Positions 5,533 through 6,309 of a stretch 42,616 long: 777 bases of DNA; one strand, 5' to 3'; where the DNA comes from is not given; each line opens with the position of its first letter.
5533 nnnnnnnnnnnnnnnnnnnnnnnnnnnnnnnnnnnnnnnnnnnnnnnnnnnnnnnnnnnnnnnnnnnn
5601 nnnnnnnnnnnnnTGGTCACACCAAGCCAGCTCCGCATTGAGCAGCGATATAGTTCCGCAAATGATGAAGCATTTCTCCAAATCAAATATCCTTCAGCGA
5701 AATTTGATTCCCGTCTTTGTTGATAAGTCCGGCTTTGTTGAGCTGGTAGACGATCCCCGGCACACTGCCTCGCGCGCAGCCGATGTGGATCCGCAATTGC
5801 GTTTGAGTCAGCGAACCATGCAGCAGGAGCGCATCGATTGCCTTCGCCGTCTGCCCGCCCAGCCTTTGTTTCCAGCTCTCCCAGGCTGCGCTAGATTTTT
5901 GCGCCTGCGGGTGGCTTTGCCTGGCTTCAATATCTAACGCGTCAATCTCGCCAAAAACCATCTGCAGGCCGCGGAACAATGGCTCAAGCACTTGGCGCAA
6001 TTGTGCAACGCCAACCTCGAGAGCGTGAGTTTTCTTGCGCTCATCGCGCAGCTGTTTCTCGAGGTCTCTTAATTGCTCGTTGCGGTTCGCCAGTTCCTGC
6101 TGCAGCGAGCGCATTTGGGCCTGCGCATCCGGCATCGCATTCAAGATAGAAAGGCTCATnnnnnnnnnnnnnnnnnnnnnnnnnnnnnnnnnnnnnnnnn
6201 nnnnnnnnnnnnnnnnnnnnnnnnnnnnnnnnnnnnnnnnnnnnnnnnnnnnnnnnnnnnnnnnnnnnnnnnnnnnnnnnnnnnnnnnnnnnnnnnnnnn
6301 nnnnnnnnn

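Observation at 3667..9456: Separately insulated RHH-led 14-gene operon combining an SMC/Rad50-like ATPase, a J-protein, a wHTH protein and a DnaC-like loader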

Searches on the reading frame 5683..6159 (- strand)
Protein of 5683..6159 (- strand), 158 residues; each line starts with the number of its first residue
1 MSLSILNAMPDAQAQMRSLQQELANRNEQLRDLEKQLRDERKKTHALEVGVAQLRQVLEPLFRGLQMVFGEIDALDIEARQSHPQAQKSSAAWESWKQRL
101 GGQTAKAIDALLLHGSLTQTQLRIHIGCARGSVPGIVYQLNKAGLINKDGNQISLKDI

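Call 8: search_protein_families(library=pfam, max_evalue=0.1, proteins=[window:5683-6159:-])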
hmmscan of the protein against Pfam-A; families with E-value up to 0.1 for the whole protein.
window:5683-6159:- (158 aa): 19 families
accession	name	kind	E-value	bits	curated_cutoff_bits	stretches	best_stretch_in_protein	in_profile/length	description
PF24922.1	ACBP4_C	-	0.0008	20.1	31.2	1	15-61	32-78/105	Acyl-CoA-binding domain-containing protein 4-6, C-terminal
PF24627.1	PUMA_CC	-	0.0008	19.8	30.1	1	11-45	12-46/74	PUMA coiled-coil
PF21773.2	ODAD1_CC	-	0.0012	18.4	27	1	13-73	214-275/287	ODAD1 central coiled coil region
PF06818.20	Fez1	-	0.0043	18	34.4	1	14-106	17-109/199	Fez1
PF13851.11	GAS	-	0.0068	16.2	32.3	1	7-57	47-97/200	Growth-arrest specific micro-tubule binding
PF02002.24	TFIIE_alpha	-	0.0081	16.5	22.9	1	100-147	11-58/105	TFIIE alpha subunit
PF01047.28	MarR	-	0.011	16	24.6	1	114-148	15-49/59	MarR family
PF15743.10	SPATA1_C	-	0.012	15.9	27.8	1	16-89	24-98/150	Spermatogenesis-associated C-terminus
PF06156.18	YabA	-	0.019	16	30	1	14-79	8-53/103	Initiation control protein YabA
PF25443.1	ANG-1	-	0.019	15.6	28.5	1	11-59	50-98/105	ANG-1-like domain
PF06320.18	GCN5L1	-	0.021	15.5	23.9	1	29-99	6-76/114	GCN5-like protein 1 (GCN5L1)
PF09036.15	Bcr-Abl_Oligo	-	0.028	14.8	23.1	1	15-55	25-65/73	Bcr-Abl oncoprotein oligomerisation domain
PF23338.1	PTHB1_hp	-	0.029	15.2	27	1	12-63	17-66/104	PTHB1 hairpin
PF06009.19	Laminin_II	-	0.044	14.2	33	1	9-61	26-78/138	Laminin Domain II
PF10241.14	KxDL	-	0.054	14.2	27.2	0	10-86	15-85/86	Uncharacterized conserved protein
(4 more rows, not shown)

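Call 10: search_protein_families(library=phrogs, max_evalue=0.01, proteins=[window:5683-6159:-])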
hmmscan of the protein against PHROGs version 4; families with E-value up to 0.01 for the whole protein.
window:5683-6159:- (158 aa): 2 families
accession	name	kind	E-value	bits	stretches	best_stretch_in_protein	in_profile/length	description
phrog_21066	-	unknown function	0.00035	21.5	1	6-61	118-174/228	-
phrog_5105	-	unknown function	0.0044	18.1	1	8-89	34-111/159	-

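Call 21: search_protein_families(library=padloc, max_evalue=0.01, proteins=[window:5683-6159:-])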
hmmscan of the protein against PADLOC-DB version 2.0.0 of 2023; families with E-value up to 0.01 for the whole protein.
window:5683-6159:- (158 aa): 1 family
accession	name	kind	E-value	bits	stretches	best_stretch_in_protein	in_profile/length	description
PDLC00551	JetC2|JetC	-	0.0078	12.1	1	13-103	345-436/1365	DUF3584 domain; MukB-like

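Call 51: search_protein_families(library=ncbifam, max_evalue=0.01, proteins=[window:5683-6159:-])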
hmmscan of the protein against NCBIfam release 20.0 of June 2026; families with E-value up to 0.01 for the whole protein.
window:5683-6159:- (158 aa): 9 families
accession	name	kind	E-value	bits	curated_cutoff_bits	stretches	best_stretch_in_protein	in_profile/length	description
TIGR02169.1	SMC_prok_A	equivalog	0.00036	18.3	729.4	1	9-88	318-397/1165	chromosome segregation protein SMC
NF052320.1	Cbp1_fam_LP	subfamily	0.00082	19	90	1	13-94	87-168/286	Cbp1 family collagen-binding glycoprotein adhesin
TIGR02168.1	SMC_prok_B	equivalog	0.0013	16.5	567.35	1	12-100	356-444/1181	chromosome segregation protein SMC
TIGR04523.1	Mplasa_alph_rch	subfamily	0.002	16.1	270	1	14-57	40-83/745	helix-rich protein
NF045622.1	Npun_F5560_fam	hypoth_equivalog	0.0021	18.2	125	1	11-90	58-138/156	Npun_F5560 family protein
NF045487.1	ASRP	equivalog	0.0023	16.6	300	1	11-61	187-237/593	archaea-specific SMC-related protein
TIGR04211.1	SH3_and_anchor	equivalog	0.0024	17.5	65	1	8-100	67-158/198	TIGR04211 family SH3 domain-containing protein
NF058534.1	antiphage_HyoA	equivalog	0.0061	14.2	1200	1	11-131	762-878/1430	NACHT domain-containing antiphage protein HyoA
NF006543.0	PRK09039.1-2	equivalog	0.0094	15.8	305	0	13-85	109-178/350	peptidoglycan -binding protein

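Call 88: search_solved_structures(query=window:5683-6159:-, max_evalue=10)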
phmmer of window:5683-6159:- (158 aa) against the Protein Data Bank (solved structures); distinct sequences matched with E-value up to 10: 10.
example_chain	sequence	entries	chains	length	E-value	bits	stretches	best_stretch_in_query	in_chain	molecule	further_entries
6pfp_A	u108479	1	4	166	0.027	17.5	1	5-81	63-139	Myosin-7 fused to GP7 and EB1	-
7m0o_A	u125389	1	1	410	0.4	13.7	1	51-126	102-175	3-phosphoshikimate 1-carboxyvinyltransferase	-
6pf2_A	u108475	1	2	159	0.41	13.7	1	9-81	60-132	Myosin, heavy polypeptide 7, cardiac muscle, beta variant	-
6zu5_ST0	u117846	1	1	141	0.55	13.3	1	124-157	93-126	eS19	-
4fht_A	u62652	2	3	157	0.61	13.1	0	74-148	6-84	PcaV transcriptional regulator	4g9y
4zry_B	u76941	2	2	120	0.8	12.7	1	10-79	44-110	Keratin, type II cytoskeletal 1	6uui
9vg2_A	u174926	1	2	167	1.1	12.2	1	102-148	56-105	MarR-family transcriptional regulator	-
8x2t_A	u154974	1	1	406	5.2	10.1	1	21-69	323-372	Tyrosine-protein kinase Fes/Fps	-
4dyl_A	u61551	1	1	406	5.2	10.1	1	21-69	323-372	Tyrosine-protein kinase Fes/Fps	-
8i3e_A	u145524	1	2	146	9.1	9.3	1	13-53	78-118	ELKS/Rab6-interacting/CAST family member 1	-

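Call 111: find_homologous_proteins(query=window:5683-6159:-, max_evalue=0.001)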
Query window:5683-6159:- (158 aa): 94 proteins with E <= 0.001 among 169 candidates.
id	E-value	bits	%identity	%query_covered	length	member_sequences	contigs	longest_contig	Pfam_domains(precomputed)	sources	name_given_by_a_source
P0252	9.0e-86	303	100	91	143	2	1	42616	-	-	-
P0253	7.3e-82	290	87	100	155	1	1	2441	-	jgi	jgi:hypothetical protein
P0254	5.7e-64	232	71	99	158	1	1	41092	-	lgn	-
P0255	8.1e-51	189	59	100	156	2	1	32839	-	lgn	-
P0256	9.9e-51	189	60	100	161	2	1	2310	-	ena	-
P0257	3.4e-50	187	59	100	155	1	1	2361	-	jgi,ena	jgi:sugar-specific transcriptional regulator TrmB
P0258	9.1e-50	186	57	100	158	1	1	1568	-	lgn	-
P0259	1.0e-48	183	54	100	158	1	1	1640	-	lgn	-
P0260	2.0e-48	182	56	100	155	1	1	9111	-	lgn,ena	-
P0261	2.0e-48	182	56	100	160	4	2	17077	-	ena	-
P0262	1.5e-45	172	56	100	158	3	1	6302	-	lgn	-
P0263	1.6e-45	172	54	100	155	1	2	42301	-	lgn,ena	-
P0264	2.0e-44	169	51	100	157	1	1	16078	-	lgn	-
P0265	1.4e-42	163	54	97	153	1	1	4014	-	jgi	jgi:hypothetical protein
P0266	1.8e-41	159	61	86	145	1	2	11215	-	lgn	-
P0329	4.7e-26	109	41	99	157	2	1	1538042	-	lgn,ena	-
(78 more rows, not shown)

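Call 113: search_solved_structures(query=A12, max_evalue=1)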
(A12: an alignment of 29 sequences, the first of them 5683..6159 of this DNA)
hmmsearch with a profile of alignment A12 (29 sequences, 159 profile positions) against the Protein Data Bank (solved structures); distinct sequences matched with E-value up to 1: 36.
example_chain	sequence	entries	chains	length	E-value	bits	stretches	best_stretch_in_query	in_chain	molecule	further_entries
9lt9_A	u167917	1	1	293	0.019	18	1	14-79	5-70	mRNA export factor GLE1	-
6pf2_A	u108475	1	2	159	0.042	16.9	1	10-87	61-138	Myosin, heavy polypeptide 7, cardiac muscle, beta variant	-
7zr2_A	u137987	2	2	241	0.047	16.7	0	25-75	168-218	Spike protein S2',Chimeric protein mimic of SARS-CoV-2 Spike HR1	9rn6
8gi0_F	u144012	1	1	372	0.057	16.4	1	12-90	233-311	Peroxisomal membrane protein PEX14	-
8xwx_E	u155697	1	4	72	0.061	16.3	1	16-63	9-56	B-cell receptor-associated protein 31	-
4jzl_A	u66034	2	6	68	0.063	16.3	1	15-61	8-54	B-cell receptor-associated protein 31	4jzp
7wxz_A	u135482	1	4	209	0.093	15.7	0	25-75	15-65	Spike protein S2'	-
1szi_A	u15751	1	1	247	0.1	15.6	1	8-105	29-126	mannose-6-phosphate receptor binding protein 1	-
4i3r_G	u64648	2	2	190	0.12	15.4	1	112-148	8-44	Outer domain of HIV-1 gp120 (KER2018 OD4.2.2)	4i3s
9c7z_A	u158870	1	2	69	0.12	15.4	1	17-75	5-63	HALC3_919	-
1wyy_A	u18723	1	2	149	0.17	14.9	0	20-75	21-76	E2 Glycoprotein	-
5e1w_A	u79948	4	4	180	0.17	14.9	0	113-150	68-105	Transcriptional regulator, MarR family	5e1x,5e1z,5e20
8ek4_A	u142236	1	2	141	0.19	14.7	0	16-63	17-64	Ice-binding protein TIP-99a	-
1deb_A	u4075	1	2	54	0.2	14.6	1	13-55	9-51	ADENOMATOUS POLYPOSIS COLI PROTEIN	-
5zvm_A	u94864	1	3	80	0.26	14.3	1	20-75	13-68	Spike glycoprotein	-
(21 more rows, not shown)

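Call 114: search_protein_families(library=pfam, alignment_id=A12, max_evalue=0.01)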
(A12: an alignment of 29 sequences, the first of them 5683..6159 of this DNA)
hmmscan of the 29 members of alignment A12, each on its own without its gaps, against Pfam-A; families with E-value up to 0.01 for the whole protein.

A. member 1, window:5683-6159:- (158 aa): 6 families
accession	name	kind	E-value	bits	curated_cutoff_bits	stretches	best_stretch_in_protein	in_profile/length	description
PF24922.1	ACBP4_C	-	0.0008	20.1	31.2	1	15-61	32-78/105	Acyl-CoA-binding domain-containing protein 4-6, C-terminal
PF24627.1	PUMA_CC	-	0.0008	19.8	30.1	1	11-45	12-46/74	PUMA coiled-coil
PF21773.2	ODAD1_CC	-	0.0012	18.4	27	1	13-73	214-275/287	ODAD1 central coiled coil region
PF06818.20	Fez1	-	0.0043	18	34.4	1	14-106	17-109/199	Fez1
PF13851.11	GAS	-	0.0068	16.2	32.3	0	7-57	47-97/200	Growth-arrest specific micro-tubule binding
PF02002.24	TFIIE_alpha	-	0.0081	16.5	22.9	0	100-147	11-58/105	TFIIE alpha subunit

B. families by the number of members that match (of 29 scanned): 34 families (the first 25 are shown)
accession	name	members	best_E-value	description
PF01047.28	MarR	11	1.1e-05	MarR family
PF01978.25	TrmB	6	2.1e-05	Sugar-specific transcriptional regulator TrmB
PF02002.24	TFIIE_alpha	6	0.0001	TFIIE alpha subunit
PF13545.12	HTH_Crp_2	4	2.1e-06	Crp-like helix-turn-helix domain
PF24034.1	DUF7343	4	0.0015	Domain of unknown function (DUF7343)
PF04508.17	Pox_A_type_inc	3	0.006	Viral A-type inclusion protein repeat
PF21773.2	ODAD1_CC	2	0.00016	ODAD1 central coiled coil region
PF13551.12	HTH_29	2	0.00023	Winged helix-turn helix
PF24922.1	ACBP4_C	2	0.0008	Acyl-CoA-binding domain-containing protein 4-6, C-terminal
PF10473.14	CENP-F_leu_zip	2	0.002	Leucine-rich repeats of kinetochore protein Cenp-F/LEK1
PF12795.12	MscS_porin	2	0.0042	Mechanosensitive ion channel porin domain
PF07926.17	TPR_MLP1_2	2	0.0042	TPR/MLP1/MLP2-like protein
PF13412.12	HTH_24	2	0.0054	Winged helix-turn-helix DNA-binding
PF13851.11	GAS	2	0.0068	Growth-arrest specific micro-tubule binding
PF16526.10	CLZ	2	0.0081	C-terminal leucine zipper domain of cyclic nucleotide-gated channels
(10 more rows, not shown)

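Call 115: find_encoding_contigs(protein=P0329, flank=10000, max_places=1)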
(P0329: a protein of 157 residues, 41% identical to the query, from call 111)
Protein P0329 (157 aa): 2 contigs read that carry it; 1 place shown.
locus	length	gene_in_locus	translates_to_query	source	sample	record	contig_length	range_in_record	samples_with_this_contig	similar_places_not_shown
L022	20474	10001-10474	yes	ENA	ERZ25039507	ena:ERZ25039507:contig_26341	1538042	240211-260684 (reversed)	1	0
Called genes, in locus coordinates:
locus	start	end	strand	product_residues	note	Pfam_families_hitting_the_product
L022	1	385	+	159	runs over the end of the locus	-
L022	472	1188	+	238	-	-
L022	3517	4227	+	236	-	-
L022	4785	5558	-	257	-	PF22882:GT-D-like (weak)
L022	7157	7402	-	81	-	-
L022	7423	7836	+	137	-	PF06356:DUF1064 (weak)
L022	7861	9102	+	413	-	PF00534:Glycos_transf_1 (weak), PF13692:Glyco_trans_1_4 (weak)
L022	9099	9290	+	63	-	-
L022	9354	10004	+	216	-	-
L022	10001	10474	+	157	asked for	-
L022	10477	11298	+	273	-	-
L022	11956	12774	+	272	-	PF00535:Glycos_transf_2 (weak)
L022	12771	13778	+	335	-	PF05050:Methyltransf_21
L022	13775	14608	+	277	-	PF00528:BPD_transp_1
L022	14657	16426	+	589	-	-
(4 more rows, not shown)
